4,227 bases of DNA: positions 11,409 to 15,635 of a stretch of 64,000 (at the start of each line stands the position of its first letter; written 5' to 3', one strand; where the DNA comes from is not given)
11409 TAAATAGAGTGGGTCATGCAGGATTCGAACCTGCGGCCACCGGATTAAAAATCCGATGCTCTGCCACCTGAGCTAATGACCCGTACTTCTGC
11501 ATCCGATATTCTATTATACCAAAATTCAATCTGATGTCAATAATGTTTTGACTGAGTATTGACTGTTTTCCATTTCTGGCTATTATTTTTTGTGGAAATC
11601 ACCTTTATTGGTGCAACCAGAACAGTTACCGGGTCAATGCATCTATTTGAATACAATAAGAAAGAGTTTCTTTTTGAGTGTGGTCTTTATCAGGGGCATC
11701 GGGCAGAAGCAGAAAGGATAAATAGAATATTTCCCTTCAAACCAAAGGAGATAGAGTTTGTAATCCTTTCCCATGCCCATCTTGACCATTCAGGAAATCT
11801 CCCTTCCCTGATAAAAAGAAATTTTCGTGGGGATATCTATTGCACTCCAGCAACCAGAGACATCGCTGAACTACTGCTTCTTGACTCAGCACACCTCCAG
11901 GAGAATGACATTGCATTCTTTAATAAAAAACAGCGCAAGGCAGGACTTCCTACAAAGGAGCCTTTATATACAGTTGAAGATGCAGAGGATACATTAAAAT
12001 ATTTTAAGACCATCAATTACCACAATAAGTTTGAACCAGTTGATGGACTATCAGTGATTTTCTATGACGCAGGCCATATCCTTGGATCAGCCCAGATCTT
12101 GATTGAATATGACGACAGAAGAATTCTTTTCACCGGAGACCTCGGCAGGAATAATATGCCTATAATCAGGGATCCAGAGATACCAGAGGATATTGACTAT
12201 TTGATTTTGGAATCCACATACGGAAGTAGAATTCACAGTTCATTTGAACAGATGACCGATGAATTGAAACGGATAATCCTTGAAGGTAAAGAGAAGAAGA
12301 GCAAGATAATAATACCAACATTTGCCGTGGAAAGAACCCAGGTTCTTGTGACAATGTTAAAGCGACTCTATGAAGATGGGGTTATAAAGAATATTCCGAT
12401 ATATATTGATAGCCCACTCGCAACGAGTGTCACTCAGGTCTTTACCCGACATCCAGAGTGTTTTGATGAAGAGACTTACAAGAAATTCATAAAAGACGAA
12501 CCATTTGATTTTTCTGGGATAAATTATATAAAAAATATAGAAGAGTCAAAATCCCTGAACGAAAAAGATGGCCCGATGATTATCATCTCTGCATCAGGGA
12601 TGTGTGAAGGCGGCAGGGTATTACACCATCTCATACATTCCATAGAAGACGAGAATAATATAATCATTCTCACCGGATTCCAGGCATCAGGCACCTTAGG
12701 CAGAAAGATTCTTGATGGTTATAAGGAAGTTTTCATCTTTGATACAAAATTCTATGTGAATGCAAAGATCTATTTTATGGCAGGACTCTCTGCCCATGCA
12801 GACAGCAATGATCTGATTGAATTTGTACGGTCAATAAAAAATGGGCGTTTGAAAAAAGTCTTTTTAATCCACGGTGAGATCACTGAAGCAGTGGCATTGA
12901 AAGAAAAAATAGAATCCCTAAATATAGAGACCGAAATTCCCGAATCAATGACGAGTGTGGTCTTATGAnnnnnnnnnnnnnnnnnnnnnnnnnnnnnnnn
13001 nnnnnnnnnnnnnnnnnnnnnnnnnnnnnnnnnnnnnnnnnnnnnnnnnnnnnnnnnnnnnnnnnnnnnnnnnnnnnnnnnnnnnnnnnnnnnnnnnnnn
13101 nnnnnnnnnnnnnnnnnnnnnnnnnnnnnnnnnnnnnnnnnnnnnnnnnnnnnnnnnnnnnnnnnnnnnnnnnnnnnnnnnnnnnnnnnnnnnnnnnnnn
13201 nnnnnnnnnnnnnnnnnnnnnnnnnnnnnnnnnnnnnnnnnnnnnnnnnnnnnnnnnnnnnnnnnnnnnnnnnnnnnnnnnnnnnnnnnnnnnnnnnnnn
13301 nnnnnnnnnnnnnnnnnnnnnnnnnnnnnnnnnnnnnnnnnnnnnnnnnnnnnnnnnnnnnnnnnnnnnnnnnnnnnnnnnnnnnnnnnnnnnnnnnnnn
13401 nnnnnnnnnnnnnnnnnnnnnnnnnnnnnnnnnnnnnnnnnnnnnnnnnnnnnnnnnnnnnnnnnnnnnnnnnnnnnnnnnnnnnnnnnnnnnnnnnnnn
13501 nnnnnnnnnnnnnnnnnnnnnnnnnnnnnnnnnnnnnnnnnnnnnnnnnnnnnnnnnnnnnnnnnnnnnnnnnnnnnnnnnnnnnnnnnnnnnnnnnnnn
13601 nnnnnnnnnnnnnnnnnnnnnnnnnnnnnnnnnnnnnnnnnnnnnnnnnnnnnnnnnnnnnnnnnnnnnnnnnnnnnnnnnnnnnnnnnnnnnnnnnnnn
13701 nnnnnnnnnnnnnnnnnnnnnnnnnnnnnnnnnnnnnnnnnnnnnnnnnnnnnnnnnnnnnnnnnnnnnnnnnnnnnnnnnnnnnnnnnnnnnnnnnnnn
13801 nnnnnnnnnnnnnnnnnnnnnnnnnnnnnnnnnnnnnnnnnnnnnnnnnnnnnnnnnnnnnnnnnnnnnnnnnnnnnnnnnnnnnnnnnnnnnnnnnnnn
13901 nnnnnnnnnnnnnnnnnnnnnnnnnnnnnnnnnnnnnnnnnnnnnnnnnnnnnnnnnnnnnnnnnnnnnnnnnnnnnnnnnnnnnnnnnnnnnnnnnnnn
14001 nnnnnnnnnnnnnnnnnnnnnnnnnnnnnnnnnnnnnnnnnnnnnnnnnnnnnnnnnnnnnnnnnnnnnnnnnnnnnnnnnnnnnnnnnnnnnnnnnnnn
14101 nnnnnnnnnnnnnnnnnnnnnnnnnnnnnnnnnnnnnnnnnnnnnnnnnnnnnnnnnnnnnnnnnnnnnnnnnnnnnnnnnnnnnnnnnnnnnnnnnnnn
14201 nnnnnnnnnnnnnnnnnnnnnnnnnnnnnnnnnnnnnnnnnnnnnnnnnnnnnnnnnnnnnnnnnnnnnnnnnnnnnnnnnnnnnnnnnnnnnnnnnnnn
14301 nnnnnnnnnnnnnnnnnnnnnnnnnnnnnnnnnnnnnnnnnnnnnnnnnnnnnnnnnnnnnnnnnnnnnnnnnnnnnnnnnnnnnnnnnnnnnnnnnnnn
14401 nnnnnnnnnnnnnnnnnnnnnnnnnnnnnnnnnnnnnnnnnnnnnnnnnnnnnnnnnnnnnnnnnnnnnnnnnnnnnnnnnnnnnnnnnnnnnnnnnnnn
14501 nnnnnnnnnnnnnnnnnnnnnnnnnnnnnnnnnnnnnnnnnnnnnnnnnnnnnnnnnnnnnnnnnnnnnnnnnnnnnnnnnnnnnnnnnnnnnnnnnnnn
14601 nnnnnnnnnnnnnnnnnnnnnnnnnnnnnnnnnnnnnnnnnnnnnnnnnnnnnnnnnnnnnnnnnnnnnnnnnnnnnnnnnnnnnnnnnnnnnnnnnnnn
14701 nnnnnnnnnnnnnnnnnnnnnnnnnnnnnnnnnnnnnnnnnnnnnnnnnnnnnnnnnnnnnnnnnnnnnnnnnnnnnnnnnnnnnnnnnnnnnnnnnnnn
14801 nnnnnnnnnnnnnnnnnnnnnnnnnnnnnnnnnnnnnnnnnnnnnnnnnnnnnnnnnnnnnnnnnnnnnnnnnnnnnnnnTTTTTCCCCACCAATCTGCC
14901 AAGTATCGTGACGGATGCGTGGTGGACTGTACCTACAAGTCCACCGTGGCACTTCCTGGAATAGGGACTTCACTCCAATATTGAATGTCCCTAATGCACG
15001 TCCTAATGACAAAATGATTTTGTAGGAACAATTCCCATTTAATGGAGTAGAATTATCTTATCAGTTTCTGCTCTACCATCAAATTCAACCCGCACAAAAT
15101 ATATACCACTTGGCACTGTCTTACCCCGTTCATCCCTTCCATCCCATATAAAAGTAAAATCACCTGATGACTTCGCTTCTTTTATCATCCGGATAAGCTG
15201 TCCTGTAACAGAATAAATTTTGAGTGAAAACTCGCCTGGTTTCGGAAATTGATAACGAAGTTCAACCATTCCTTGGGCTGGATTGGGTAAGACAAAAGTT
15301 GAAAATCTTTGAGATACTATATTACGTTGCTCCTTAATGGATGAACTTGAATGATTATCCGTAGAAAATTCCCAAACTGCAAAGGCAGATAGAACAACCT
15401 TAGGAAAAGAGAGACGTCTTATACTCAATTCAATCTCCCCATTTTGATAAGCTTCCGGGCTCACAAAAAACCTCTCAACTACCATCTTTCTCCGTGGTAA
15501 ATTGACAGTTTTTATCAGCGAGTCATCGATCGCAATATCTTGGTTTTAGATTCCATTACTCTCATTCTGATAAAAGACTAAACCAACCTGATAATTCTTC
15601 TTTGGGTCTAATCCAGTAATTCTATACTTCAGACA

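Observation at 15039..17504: Secreted amidase-FN3-BNR-T9SS cargo gene split by two in-frame stop codons (TAG and TAA) with no frameshift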

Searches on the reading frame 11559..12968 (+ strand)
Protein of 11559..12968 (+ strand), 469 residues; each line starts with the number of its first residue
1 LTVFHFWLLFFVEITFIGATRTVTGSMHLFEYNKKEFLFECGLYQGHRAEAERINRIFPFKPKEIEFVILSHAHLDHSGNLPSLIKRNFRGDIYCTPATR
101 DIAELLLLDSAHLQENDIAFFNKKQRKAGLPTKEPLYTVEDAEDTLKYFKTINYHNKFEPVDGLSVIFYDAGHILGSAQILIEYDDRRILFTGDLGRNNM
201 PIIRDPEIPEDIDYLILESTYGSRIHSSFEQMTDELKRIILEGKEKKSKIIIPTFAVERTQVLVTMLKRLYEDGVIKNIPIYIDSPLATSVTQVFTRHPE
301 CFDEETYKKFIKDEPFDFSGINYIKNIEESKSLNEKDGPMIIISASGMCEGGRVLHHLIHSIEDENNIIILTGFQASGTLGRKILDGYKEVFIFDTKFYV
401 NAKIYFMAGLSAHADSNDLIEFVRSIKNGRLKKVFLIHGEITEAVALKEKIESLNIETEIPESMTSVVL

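Call 35: search_protein_families(library=pfam, proteins=[window:11559-12968:+], max_evalue=0.001)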
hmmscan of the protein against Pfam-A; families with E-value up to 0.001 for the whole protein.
window:11559-12968:+ (469 aa): 5 families
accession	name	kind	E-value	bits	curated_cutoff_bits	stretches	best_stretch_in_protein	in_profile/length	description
PF10996.14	Beta-Casp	-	1.6e-39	135.6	27.7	1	260-384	1-120/120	Beta-Casp domain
PF07521.17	RMMBL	-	7e-15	55.2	21.6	1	400-461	4-63/63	Zn-dependent metallo-hydrolase RNA specificity domain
PF00753.33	Lactamase_B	-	7.2e-12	46.1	22.7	1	25-206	6-161/196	Metallo-beta-lactamase superfamily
PF16661.11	Lactamase_B_6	-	2e-11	44.1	27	1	31-192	3-159/193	Metallo-beta-lactamase superfamily domain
PF12706.13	Lactamase_B_2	-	7.6e-08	32.6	27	1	59-108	21-75/200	Beta-lactamase superfamily domain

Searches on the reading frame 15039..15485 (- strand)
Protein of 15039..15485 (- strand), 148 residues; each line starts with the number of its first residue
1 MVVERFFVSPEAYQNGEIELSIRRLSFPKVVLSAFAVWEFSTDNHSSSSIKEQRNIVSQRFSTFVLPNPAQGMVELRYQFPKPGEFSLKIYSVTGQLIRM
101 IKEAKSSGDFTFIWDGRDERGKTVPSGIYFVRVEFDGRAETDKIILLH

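Call 9: list_cluster_members(proteins=[P0001, window:15039-15485:-, window:17109-17504:-, window:17109-17540:-, window:17501-18454:-])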
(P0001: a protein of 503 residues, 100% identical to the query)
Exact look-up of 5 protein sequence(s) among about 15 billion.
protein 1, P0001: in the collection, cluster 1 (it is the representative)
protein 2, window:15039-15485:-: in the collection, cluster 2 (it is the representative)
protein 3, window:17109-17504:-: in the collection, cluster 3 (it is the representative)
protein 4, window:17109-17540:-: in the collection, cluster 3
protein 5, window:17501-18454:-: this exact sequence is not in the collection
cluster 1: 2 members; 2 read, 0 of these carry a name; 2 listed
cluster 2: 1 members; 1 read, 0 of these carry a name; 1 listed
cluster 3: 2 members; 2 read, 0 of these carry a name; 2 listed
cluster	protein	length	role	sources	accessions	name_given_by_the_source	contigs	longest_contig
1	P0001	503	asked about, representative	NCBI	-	-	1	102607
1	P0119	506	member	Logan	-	-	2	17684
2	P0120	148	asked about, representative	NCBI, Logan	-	-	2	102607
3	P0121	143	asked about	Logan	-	-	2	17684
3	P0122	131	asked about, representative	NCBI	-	-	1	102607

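Call 11: find_encoding_contigs(protein=P0119, flank=6000, max_places=6)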
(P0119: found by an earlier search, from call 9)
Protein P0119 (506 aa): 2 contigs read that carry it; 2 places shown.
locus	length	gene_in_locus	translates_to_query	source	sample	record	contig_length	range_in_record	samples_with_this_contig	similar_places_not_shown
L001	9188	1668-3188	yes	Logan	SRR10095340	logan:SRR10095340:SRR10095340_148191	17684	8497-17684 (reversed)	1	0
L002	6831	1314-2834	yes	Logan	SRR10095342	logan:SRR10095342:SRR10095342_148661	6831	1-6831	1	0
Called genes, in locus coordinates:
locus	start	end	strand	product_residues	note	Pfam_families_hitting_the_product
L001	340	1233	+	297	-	PF26550:Tricorn_2nd (faint), PF07676:PD40 (faint)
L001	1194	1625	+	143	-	PF01520:Amidase_3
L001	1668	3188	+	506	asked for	-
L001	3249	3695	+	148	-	PF18962:Por_Secre_tail, PF13860:FlgD_ig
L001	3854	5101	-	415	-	PF00512:HisKA, PF02518:HATPase_c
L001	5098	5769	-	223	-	PF00072:Response_reg, PF00486:Trans_reg_C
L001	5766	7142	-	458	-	PF00753:Lactamase_B, PF12706:Lactamase_B_2 (weak), PF16661:Lactamase_B_6, PF10996:Beta-Casp, PF07521:RMMBL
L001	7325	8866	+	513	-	-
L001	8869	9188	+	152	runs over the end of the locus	-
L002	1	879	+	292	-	?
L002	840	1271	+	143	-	PF01520:Amidase_3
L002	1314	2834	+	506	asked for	-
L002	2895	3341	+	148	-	PF18962:Por_Secre_tail, PF13860:FlgD_ig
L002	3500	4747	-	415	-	PF00512:HisKA, PF02518:HATPase_c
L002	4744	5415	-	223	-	PF00072:Response_reg, PF00486:Trans_reg_C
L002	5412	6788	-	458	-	PF00753:Lactamase_B, PF12706:Lactamase_B_2 (weak), PF16661:Lactamase_B_6, PF10996:Beta-Casp, PF07521:RMMBL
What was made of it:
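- Gene callers annotate the pieces as ORFs (calls 9, 11).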
